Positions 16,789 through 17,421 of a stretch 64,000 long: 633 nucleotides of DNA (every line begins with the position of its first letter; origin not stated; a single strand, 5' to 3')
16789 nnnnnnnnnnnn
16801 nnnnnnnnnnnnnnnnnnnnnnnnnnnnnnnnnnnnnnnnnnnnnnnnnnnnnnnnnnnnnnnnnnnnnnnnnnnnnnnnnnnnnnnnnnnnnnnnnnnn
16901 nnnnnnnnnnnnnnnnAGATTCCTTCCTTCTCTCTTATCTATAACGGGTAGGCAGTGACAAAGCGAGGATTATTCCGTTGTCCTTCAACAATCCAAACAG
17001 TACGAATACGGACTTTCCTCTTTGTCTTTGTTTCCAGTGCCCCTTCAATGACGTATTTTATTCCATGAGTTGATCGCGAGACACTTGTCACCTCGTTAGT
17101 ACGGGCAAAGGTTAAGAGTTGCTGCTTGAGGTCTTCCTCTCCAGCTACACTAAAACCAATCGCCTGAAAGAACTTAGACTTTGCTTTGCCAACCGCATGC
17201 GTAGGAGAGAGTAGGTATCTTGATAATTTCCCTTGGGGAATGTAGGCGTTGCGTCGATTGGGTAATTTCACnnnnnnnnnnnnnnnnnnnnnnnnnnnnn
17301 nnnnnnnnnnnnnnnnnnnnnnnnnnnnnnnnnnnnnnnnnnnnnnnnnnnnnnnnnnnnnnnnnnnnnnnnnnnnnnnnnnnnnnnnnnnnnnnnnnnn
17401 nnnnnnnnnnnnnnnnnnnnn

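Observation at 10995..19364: Two hyuA/hyuB pairs in A-B-B-A order with a DUF6883/DUF4926 pair embedded inside the operon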

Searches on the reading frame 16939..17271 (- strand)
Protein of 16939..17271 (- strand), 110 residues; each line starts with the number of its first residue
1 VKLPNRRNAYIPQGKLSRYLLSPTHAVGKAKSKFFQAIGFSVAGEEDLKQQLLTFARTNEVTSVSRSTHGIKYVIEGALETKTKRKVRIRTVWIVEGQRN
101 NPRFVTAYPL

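Call 3: search_protein_families(library=pfam, proteins=[window:16939-17271:-])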
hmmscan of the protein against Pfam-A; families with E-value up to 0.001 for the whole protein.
window:16939-17271:- (110 aa): 1 family
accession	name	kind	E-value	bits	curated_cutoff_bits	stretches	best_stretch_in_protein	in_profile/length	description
PF21814.2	DUF6883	-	1.7e-29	102.7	27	1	2-109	1-108/110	Domain of unknown function (DUF6883)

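Call 6: search_protein_families(library=padloc, proteins=[window:16939-17271:-], max_evalue=1)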
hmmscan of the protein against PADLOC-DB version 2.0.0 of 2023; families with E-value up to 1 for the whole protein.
window:16939-17271:- (110 aa): 0 families

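Call 7: search_protein_families(library=ncbifam, proteins=[window:16939-17271:-], max_evalue=0.01)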
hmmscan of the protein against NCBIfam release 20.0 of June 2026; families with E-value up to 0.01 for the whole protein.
window:16939-17271:- (110 aa): 0 families

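Call 9: find_encoding_contigs(protein=window:16939-17271:-, flank=10000, max_places=10)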
Protein window:16939-17271:- (110 aa): no gene with exactly this product is on record in the collection.

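Call 16: find_homologous_proteins(query=window:16939-17271:-, max_evalue=0.001)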
Query window:16939-17271:- (110 aa): 155 proteins with E <= 0.001 among 158 candidates; the best 120 are listed.
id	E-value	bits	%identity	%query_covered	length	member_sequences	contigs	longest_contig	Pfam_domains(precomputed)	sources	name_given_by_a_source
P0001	8.9e-62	223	95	100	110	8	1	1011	PF21814.3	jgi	-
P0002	2.6e-54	200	85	100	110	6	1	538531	PF21814.3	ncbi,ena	-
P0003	1.2e-51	191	82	100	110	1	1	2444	PF21814.3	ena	-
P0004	4.3e-51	189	81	100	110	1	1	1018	PF21814.3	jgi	-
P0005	8.1e-35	137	63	99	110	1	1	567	PF21814.3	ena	-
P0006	3.7e-32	128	60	99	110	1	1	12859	PF21814.3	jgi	jgi:hypothetical protein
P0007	6.4e-31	124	57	100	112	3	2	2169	PF21814.3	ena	-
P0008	3.5e-29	119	59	99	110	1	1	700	PF21814.3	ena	-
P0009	3.5e-29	119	56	98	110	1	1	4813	PF21814.3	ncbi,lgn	-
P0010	3.6e-29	119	52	99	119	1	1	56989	PF21814.3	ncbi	ncbi:MAG: DUF6883 domain-containing protein [Armatimonadota bacterium]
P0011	7.3e-29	118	55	100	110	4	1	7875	PF21814.3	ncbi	-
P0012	1.1e-28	117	55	100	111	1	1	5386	PF21814.3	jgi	-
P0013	1.3e-28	117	56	99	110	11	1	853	PF21814.3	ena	-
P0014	1.4e-28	117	55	99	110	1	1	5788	PF21814.3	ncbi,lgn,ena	-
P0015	2.4e-28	116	51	100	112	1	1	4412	PF21814.3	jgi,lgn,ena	-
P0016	2.9e-28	116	51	100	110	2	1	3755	PF21814.3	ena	-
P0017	6.8e-28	115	59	99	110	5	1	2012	PF21814.3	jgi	jgi:hypothetical protein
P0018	2.1e-27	113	52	100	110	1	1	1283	PF21814.3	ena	-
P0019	3.2e-27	113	53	100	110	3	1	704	PF21814.3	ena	-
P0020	3.6e-27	112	53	99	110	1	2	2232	PF21814.3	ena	-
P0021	4.1e-27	112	53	100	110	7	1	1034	PF21814.3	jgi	jgi:hypothetical protein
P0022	4.4e-27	112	51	100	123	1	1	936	PF21814.3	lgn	-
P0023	2.4e-26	110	57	99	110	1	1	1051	PF21814.3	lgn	-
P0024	4.0e-26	109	48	100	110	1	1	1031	PF21814.3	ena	-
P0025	8.0e-26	108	51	99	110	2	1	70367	PF21814.3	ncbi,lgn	-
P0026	1.1e-25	108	53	100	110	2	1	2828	PF21814.3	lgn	-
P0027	1.3e-25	107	54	99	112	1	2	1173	PF21814.3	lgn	-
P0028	1.5e-25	107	50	100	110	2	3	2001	PF21814.3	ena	-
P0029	1.8e-25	107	50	99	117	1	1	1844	PF21814.3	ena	-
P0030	2.7e-25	106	50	100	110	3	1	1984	PF21814.3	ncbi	-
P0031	5.0e-25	106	46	98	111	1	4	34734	PF21814.3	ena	-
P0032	6.8e-25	105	52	99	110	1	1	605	PF21814.3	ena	-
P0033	9.5e-25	105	49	98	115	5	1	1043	PF21814.3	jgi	jgi:hypothetical protein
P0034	1.1e-24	104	48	100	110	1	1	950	PF21814.3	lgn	-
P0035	2.5e-24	103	49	98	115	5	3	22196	PF21814.3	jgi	jgi:hypothetical protein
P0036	2.8e-24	103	49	100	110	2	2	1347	PF21814.3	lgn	-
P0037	5.6e-24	102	46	100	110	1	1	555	PF21814.3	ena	-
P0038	6.6e-24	102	48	100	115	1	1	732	PF21814.3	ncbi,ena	-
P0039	1.1e-23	101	47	100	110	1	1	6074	PF21814.3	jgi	jgi:hypothetical protein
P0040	2.7e-23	100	47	100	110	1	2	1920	PF21814.3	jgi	jgi:hypothetical protein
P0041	3.2e-23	100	49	100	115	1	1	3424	PF21814.3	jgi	jgi:hypothetical protein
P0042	3.2e-23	100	50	100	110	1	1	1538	PF21814.3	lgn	-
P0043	4.3e-23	99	48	100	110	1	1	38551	PF21814.3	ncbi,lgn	-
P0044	6.6e-23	99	48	100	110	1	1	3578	PF21814.3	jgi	jgi:hypothetical protein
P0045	6.9e-23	99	49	100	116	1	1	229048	PF21814.3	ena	-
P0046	9.1e-23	98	48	100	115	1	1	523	PF21814.3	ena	-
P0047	1.0e-22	98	46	100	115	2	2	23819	PF21814.3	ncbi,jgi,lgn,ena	-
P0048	1.3e-22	98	45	100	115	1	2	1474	PF21814.3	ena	-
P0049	1.5e-22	98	55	86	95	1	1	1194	PF21814.3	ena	-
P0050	1.8e-22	97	50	100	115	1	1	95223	PF21814.3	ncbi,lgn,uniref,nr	ncbi:DUF6883 domain-containing protein [Microseira wollei]|uniref:DUF6883 domain-containing protein 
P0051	6.8e-22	95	45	100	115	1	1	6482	PF21814.3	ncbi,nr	ncbi:hypothetical protein HYR99_27710 [Candidatus Poribacteria bacterium]|nr:hypothetical protein [C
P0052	8.3e-22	95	48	100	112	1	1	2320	PF21814.3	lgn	-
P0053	9.2e-22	95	47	100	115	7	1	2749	PF21814.3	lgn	-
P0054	1.8e-21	94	47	100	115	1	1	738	PF21814.3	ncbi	-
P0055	1.8e-21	94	47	100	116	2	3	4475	PF21814.3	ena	-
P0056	1.9e-21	94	45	100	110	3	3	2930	PF21814.3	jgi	jgi:hypothetical protein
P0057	2.1e-21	94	48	100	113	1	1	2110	PF21814.3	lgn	-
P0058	2.2e-21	94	50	100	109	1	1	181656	PF21814.3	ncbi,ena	-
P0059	2.4e-21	94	45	100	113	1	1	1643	PF21814.3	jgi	jgi:hypothetical protein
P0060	2.5e-21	94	47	99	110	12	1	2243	PF21814.3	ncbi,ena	-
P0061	2.5e-21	94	47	100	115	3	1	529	PF21814.3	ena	-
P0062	2.6e-21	94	46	100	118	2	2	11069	PF21814.3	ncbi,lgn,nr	ncbi:MAG: hypothetical protein D6737_08345 [Chloroflexi bacterium]|nr:MAG: hypothetical protein D673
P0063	3.5e-21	93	46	100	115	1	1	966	PF21814.3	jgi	jgi:hypothetical protein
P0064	4.4e-21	93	48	100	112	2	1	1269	PF21814.3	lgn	-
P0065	4.7e-21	93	47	100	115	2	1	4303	PF21814.3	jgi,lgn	-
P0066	4.9e-21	93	48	100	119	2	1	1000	PF21814.3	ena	-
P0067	5.4e-21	93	46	100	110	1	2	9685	PF21814.3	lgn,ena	-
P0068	7.1e-21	92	47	100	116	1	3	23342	PF21814.3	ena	-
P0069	2.0e-20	91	45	100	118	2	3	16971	PF21814.3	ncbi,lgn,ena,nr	ncbi:MAG: hypothetical protein OXG74_05825 [Acidobacteria bacterium]|nr:hypothetical protein [Acidob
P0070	2.2e-20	91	45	100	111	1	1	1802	PF21814.3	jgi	jgi:Domain of unknown function (DUF6883)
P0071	2.6e-20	90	45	100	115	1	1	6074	PF21814.3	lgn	-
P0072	4.4e-20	90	45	100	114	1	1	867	PF21814.3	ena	-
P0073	4.7e-20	90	45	100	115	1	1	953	PF21814.3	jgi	-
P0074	7.8e-20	89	45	100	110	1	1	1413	PF21814.3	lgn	-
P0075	8.0e-20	89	47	100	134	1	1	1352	PF21814.3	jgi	jgi:hypothetical protein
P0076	8.4e-20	89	46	100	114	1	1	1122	PF21814.3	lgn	-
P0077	8.9e-20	89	45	100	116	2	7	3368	PF21814.3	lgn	-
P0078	9.7e-20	89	46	100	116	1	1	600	PF21814.3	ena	-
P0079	1.0e-19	88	43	100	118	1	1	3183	PF21814.3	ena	-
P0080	1.2e-19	88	46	100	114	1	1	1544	PF21814.3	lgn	-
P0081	1.3e-19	88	45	100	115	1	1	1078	PF21814.3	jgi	jgi:hypothetical protein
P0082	1.5e-19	88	44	100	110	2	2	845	PF21814.3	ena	-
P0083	1.9e-19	88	44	100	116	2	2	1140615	PF21814.3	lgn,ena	-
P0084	2.3e-19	87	43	100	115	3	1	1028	PF21814.3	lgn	-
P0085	2.5e-19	87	44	100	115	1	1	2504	PF21814.3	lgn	-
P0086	2.7e-19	87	44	100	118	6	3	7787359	PF21814.3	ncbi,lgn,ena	-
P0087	2.8e-19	87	45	100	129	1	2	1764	PF21814.3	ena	-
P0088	3.0e-19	87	46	100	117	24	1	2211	PF21814.3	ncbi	-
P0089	3.1e-19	87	44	100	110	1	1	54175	PF21814.3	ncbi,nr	ncbi:MAG: hypothetical protein L0Y58_15120 [Verrucomicrobia subdivision 3 bacterium]|nr:hypothetical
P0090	4.6e-19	86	43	100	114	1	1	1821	PF21814.3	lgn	-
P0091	4.7e-19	86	46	100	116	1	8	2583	PF21814.3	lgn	-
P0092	4.9e-19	86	47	99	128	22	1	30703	PF21814.3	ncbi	-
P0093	5.8e-19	86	45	100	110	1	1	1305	PF21814.3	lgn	-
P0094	7.0e-19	86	45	100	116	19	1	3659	PF21814.3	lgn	-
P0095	1.1e-18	85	46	100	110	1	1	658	PF21814.3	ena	-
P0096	1.2e-18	85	45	100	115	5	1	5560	PF21814.3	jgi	jgi:hypothetical protein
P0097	1.4e-18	85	42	100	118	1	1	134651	PF21814.3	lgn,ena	-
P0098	1.8e-18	84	46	100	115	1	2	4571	PF21814.3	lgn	-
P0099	1.8e-18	84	45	100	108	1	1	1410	PF21814.3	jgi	jgi:hypothetical protein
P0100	2.1e-18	84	42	100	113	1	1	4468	PF21814.3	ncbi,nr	ncbi:MAG: hypothetical protein HC837_20670 [Chloroflexaceae bacterium]|nr:hypothetical protein [Chlo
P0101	2.2e-18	84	44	100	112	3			PF21814.3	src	-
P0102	2.2e-18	84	45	100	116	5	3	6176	PF21814.3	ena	-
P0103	3.3e-18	84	45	100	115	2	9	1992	PF21814.3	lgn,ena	-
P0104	4.4e-18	83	45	100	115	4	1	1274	PF21814.3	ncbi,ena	-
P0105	5.0e-18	83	43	100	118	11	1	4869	PF21814.3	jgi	-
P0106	5.2e-18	83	42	100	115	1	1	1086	PF21814.3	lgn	-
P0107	6.1e-18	83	45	100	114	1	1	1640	PF21814.3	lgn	-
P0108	6.5e-18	83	43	100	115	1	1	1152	PF21814.3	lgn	-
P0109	7.4e-18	82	42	100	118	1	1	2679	PF21814.3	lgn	-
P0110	8.4e-18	82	42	98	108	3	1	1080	PF21814.3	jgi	-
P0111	1.2e-17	82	44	100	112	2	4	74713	PF21814.3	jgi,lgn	jgi:hypothetical protein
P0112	1.2e-17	82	45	100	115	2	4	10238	PF21814.3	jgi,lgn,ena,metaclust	jgi:hypothetical protein|metaclust:\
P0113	1.6e-17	81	44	100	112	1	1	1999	PF21814.3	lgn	-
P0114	1.8e-17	81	45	100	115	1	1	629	PF21814.3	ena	-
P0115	1.9e-17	81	43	100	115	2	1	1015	PF21814.3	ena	-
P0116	2.9e-17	81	41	100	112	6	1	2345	PF21814.3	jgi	jgi:hypothetical protein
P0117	3.8e-17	80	45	100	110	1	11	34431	PF21814.3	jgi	jgi:hypothetical protein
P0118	5.8e-17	80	44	100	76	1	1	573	PF21814.3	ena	-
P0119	6.0e-17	80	45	83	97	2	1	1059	PF21814.3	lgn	-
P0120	7.5e-17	79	45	100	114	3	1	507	PF21814.3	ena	-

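Call 22: search_solved_structures(query=A1, max_evalue=10)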
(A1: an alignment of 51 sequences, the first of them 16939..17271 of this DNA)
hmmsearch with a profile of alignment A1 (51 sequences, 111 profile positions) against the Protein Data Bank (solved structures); distinct sequences matched with E-value up to 10: 4.
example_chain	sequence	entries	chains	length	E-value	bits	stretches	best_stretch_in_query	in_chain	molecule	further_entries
2n5j_A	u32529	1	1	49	0.12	15.7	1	29-62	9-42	Ribonuclease ZC3H12A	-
1y6j_A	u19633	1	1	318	0.14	15.5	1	20-95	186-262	L-lactate dehydrogenase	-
8bny_A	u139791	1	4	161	0.16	15.3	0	15-55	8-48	Immunity repressor protein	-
6eri_BM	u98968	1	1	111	0.79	13.1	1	8-80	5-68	30S ribosomal protein S13, chloroplastic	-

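Call 25: find_encoding_contigs(protein=P0086, flank=4000, max_places=3)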
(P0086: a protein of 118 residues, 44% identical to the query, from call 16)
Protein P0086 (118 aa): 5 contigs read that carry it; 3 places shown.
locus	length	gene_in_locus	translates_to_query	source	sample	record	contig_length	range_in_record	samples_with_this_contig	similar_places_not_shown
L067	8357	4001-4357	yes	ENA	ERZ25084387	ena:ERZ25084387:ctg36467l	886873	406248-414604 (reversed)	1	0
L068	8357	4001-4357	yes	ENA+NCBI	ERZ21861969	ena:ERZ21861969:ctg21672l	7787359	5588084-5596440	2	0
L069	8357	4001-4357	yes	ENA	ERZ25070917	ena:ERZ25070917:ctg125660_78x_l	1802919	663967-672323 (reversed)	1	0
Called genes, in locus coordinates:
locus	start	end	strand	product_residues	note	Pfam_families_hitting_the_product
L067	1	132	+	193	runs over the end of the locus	-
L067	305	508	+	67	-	-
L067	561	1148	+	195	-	PF01726:LexA_DNA_bind, PF12840:HTH_20 (faint)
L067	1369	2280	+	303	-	PF08401:ArdcN, PF18818:MPTase-PolyVal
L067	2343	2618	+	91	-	-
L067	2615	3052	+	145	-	-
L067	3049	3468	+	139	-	-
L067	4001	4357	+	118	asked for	PF21814:DUF6883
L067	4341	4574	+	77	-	PF16277:DUF4926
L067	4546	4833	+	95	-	-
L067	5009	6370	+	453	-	PF12623:Hen1_L, PF13489:Methyltransf_23, PF08241:Methyltransf_11 (weak), PF08242:Methyltransf_12, PF13649:Methyltransf_25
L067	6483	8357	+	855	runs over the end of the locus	PF13671:AAA_33, PF00149:Metallophos, PF16542:PNKP_ligase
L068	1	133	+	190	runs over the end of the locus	-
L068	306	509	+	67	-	-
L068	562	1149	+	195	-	PF01726:LexA_DNA_bind, PF12840:HTH_20 (faint)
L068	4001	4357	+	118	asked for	PF21814:DUF6883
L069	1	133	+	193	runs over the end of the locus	-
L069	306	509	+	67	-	-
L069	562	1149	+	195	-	PF01726:LexA_DNA_bind, PF12840:HTH_20 (faint)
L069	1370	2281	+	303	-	PF08401:ArdcN, PF18818:MPTase-PolyVal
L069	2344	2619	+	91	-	-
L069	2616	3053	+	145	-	-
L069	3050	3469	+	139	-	-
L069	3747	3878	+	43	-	-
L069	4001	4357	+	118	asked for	PF21814:DUF6883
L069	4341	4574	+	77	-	PF16277:DUF4926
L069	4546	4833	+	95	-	-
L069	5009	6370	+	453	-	PF12623:Hen1_L, PF13489:Methyltransf_23, PF08241:Methyltransf_11 (weak), PF08242:Methyltransf_12, PF13649:Methyltransf_25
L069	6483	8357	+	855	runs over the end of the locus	PF13671:AAA_33, PF00149:Metallophos, PF16542:PNKP_ligase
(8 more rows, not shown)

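Call 27: predict_structure(alignment_id=A1)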
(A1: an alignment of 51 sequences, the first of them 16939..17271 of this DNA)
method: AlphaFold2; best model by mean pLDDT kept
length: 110 residues; sequences in the alignment: 51
mean_pLDDT: 94.8   pTM: 0.88
mean pLDDT of the five models: 94.8, 94.7, 94.8, 94.1, 93.5
residues with pLDDT >= 90: 98; 70-90: 12; 50-70: 0; < 50: 0
segments of 3 or more residues with pLDDT < 50: none
pLDDT, mean of each block of 10 residues (from residue 1): 98 97 94 94 91 98 96 97 91 91 97
secondary structure, 60 per line:
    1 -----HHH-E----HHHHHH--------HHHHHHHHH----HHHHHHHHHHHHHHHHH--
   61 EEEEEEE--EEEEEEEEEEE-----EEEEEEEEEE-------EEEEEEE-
elements in order: H15-20 H29-37 H42-58 E61-67 E70-80 E86-95 E103-109

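Call 32: find_encoding_contigs(protein=P0006, flank=5000, max_places=2)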
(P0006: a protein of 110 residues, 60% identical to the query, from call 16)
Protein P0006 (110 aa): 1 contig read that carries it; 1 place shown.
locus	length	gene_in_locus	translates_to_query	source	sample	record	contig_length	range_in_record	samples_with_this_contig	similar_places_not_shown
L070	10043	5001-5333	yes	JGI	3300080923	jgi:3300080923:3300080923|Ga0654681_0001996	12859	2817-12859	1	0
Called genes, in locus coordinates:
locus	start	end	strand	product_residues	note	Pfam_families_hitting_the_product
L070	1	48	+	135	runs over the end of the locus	-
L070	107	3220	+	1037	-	PF15902:Sortilin-Vps10 (faint), PF19190:BACON_2 (faint), PF13004:BACON (weak)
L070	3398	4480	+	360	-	PF21320:WHD_Rv2258c, PF13489:Methyltransf_23, PF00891:Methyltransf_2 (weak), PF05175:MTS, PF13649:Methyltransf_25, PF13847:Methyltransf_31, PF08241:Methyltransf_11, PF08242:Methyltransf_12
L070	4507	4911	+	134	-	PF01042:Ribonuc_L-PSP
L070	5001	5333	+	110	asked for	PF21814:DUF6883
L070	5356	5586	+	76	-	PF16277:DUF4926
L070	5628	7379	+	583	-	PF02538:Hydantoinase_B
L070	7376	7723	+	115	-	-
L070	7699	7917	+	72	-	PF10049:DUF2283 (weak)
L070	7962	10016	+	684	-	PF05378:Hydant_A_N, PF19278:Hydant_A_C (faint), PF01968:Hydantoinase_A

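Call 33: find_encoding_contigs(protein=P0010, flank=5000, max_places=2)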
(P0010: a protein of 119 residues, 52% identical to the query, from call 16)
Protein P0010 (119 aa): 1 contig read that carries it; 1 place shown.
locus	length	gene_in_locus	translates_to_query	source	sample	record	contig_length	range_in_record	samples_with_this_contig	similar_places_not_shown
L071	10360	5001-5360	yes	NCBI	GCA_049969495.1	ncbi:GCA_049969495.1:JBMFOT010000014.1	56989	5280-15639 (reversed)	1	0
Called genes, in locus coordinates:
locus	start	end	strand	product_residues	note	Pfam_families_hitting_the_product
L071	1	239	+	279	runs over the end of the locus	PF01925:TauE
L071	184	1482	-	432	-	PF00571:CBS (weak), PF00990:GGDEF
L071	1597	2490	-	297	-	PF02881:SRP54_N, PF00448:SRP54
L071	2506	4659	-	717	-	PF00580:UvrD-helicase, PF01443:Viral_helicase1 (faint), PF13245:AAA_19, PF13401:AAA_22 (faint), PF13604:AAA_30 (faint), PF13361:UvrD_C, PF13538:UvrD_C_2, PF21196:PcrA_UvrD_tudor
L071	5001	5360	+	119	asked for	PF21814:DUF6883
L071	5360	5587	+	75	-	PF16277:DUF4926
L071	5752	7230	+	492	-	PF00370:FGGY_N, PF02782:FGGY_C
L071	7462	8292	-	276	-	PF00121:TIM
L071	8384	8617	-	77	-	PF01507:PAPS_reduct (weak)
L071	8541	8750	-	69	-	PF01747:ATP-sulfurylase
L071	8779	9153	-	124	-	PF14306:PUA_2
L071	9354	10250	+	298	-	PF04468:PSP1, PF28472:PSP1_3rd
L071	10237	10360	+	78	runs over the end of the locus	PF09723:Zn_ribbon_8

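Call 56: search_dna_similar(query=window:16939-17271:-, collection=phages, mode=protein, max_evalue=0.001, max_rows=15)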
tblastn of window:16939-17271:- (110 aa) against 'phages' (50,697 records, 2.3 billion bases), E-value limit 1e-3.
No match.

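Call 57: search_dna_similar(query=window:16939-17271:-, collection=plasmids, mode=protein, max_evalue=0.001, max_rows=15)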
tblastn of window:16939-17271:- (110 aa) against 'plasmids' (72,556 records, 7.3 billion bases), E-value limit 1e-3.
Records with a match: 27; places in all: 29; records where one place covers at least 80% of the query: 26.
Best place of each record, by identity: <60% 27.
By first word of the organism name: Bacillus 7; Gloeothece 3; Tolypothrix 2; Nostoc 2; Nitrosococcus 1; Stanieria 1; Thermus 1; Agrobacterium 1; Anabaena 1; Rhizobium 1; and 7 more.
By predicted mobility (MOB-suite, as given by PLSDB): non-mobilizable 16; mobilizable 6; conjugative 5.
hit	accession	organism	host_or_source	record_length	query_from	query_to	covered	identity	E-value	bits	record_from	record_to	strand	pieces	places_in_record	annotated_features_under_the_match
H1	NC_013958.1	Nitrosococcus halophilus Nc 4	-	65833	2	110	99%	39.5%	2e-19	89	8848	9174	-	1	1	DUF6883 domain-containing protein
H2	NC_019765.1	Stanieria cyanosphaera PCC 7437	-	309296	3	110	98%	34.9%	6e-13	70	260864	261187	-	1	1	DUF6883 domain-containing protein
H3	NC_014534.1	Gloeothece verrucosa PCC 7822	fresh water in rice field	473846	1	110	100%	33.6%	7e-7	53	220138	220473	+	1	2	DUF6883 domain-containing protein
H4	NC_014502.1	Gloeothece verrucosa PCC 7822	fresh water in rice field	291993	1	109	99%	33.0%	3e-8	57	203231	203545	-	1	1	DUF6883 domain-containing protein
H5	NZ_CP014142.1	Thermus parvatiensis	-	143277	10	109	91%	35.6%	5e-10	62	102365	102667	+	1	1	DUF6883 domain-containing protein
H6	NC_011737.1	Gloeothece citriformis PCC 7424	-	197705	1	110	100%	31.9%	7e-5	47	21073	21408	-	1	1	DUF6883 domain-containing protein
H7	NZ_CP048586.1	Agrobacterium pusense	walnut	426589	5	110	96%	33.0%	1e-11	67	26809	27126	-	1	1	DUF6883 domain-containing protein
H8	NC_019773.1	Anabaena cylindrica PCC 7122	water, most likely pond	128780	1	109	99%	32.1%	7e-6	50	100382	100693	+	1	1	DUF6883 domain-containing protein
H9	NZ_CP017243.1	Rhizobium etli 8C-3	Phaseolus vulgaris,cell culture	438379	3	110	98%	32.4%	1e-11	66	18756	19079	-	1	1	DUF6883 domain-containing protein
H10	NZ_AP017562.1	Pseudanabaena sp. ABRG5-3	-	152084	1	110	100%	30.6%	3e-5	48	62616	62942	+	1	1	DUF6883 domain-containing protein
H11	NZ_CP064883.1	Tolypothrix sp. PCC 7601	Fresh water sample,Fresh water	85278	1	109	99%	30.3%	6e-5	47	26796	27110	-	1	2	DUF6883 domain-containing protein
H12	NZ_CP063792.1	Tolypothrix sp. PCC 7712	Soil sample,soil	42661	1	109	99%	30.3%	6e-5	47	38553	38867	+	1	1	DUF6883 domain-containing protein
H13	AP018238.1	Microchaete diplosiphon NIES-3275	-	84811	1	109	99%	30.3%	6e-5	47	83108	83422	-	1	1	hypothetical protein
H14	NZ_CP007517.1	Rubrobacter radiotolerans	-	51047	2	110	99%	30.0%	2e-8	57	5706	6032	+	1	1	DUF6883 domain-containing protein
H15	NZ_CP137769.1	Bacillus cereus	Passiflora edulis Sims,Pure ...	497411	11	109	90%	33.0%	9e-4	44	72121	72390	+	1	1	DUF6883 domain-containing protein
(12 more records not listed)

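Call 59: get_annotated_region(hit=H1, flank=2500)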
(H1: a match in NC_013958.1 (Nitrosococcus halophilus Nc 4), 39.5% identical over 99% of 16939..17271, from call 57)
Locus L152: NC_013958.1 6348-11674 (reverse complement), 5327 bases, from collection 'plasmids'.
description: Nitrosococcus halophilus Nc 4 plasmid pNHAL01, complete sequence
organism: Nitrosococcus halophilus Nc 4 (NCBI taxid 472759)
taxonomy: Bacteria; Pseudomonadota; Gammaproteobacteria; Chromatiales; Chromatiaceae; Nitrosococcus; Nitrosococcus halophilus; Nitrosococcus halophilus Nc 4
host: -; source: -; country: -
typing (MOB-suite, as given by PLSDB): non-mobilizable; replicon rep_cluster_1655
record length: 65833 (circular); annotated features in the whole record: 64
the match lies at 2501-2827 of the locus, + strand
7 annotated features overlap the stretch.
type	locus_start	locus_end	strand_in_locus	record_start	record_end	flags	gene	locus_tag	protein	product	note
CDS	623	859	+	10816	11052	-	-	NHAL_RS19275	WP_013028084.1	hypothetical protein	-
CDS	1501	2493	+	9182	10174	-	-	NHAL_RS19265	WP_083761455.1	ATP-binding protein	-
CDS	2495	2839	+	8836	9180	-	-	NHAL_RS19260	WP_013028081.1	DUF6883 domain-containing protein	-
CDS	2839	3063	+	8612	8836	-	-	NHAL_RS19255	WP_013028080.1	DUF4926 domain-containing protein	-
CDS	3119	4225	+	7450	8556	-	-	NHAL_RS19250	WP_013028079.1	metal-dependent hydrolase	-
CDS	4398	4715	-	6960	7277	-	-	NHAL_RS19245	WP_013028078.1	hypothetical protein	-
CDS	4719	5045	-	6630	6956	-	-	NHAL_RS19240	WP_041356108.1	type II toxin-antitoxin system RelE/ParE family toxin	GO:0008219 - cell death [Evidence IEA]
